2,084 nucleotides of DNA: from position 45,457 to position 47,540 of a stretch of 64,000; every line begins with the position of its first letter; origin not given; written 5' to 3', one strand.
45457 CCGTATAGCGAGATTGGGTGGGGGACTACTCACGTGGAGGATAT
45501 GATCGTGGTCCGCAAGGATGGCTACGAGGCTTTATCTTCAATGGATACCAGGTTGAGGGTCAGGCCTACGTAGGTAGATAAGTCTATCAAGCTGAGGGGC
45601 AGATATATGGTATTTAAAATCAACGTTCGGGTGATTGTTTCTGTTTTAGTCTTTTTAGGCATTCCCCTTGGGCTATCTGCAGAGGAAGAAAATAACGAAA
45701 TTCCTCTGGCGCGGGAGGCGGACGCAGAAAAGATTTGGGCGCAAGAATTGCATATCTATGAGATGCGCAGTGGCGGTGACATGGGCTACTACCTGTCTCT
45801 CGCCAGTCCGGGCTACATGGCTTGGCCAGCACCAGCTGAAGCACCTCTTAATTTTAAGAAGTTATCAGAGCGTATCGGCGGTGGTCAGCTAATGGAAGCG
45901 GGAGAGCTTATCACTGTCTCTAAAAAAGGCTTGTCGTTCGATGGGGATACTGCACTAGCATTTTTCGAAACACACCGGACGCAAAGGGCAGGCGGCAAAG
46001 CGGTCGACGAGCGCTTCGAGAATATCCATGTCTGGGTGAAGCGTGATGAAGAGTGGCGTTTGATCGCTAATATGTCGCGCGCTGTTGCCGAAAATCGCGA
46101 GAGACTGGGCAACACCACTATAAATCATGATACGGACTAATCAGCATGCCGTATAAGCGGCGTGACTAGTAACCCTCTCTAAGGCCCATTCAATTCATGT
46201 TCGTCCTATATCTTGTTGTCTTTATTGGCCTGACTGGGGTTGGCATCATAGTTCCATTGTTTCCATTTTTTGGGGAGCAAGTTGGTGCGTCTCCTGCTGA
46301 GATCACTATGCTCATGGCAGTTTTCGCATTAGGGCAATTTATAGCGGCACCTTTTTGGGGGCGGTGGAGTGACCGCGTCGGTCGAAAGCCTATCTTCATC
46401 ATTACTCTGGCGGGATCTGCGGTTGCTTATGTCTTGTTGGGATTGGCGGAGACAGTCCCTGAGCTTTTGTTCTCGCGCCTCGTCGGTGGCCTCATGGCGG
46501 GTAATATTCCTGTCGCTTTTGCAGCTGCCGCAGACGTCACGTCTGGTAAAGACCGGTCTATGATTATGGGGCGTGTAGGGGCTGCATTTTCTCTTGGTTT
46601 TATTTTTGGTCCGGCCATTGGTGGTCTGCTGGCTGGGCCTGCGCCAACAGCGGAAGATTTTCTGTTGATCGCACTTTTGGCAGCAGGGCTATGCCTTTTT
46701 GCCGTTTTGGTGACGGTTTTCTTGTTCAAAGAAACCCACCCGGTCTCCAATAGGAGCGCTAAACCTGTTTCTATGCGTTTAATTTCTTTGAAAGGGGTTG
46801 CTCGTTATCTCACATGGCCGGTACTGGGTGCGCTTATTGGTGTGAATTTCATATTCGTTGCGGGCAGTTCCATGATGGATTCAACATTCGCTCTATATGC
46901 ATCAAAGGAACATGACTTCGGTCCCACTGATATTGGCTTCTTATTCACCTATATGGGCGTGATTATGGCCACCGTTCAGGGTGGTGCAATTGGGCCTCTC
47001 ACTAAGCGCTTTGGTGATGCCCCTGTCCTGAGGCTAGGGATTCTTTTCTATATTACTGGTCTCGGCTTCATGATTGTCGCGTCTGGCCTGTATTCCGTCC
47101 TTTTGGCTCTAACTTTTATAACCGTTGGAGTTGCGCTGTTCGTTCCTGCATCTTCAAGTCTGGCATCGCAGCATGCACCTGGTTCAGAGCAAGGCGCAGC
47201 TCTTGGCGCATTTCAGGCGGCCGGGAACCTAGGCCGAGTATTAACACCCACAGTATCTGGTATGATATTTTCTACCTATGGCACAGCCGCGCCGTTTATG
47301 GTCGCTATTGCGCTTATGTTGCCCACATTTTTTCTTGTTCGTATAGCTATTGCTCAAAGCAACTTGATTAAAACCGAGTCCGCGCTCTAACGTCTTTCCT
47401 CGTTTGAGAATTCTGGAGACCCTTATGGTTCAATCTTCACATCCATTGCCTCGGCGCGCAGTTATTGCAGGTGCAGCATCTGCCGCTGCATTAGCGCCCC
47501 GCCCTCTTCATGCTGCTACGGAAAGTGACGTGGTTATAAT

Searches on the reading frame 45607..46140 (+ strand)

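Call 4: search_protein_families(library=pfam, proteins=[window:45607-46140:+], max_evalue=0.01)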
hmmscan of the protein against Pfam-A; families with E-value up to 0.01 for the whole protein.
window:45607-46140:+ (177 aa): 1 family
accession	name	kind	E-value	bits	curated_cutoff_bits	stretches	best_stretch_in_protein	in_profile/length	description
PF14534.12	DUF4440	-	0.00093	20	25.2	1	103-152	58-107/107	Domain of unknown function (DUF4440)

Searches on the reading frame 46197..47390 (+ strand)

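Call 11: search_protein_families(library=pfam, proteins=[window:46197-47390:+], max_evalue=0.01)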
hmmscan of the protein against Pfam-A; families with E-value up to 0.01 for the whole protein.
window:46197-47390:+ (397 aa): 4 families
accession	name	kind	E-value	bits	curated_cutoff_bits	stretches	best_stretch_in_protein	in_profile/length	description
PF07690.21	MFS_1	-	5e-55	187.3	33.4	2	4-258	1-252/347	Major Facilitator Superfamily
PF12832.13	MFS_1_like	-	4.4e-14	52.8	25.2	1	7-368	7-372/373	MFS_1 like family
PF13347.12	MFS_2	-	6.3e-12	45.2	27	2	129-324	141-340/427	MFS/sugar transport protein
PF00083.30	Sugar_tr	-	7.8e-09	35.3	22.3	1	34-142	46-158/452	Sugar (and other) transporter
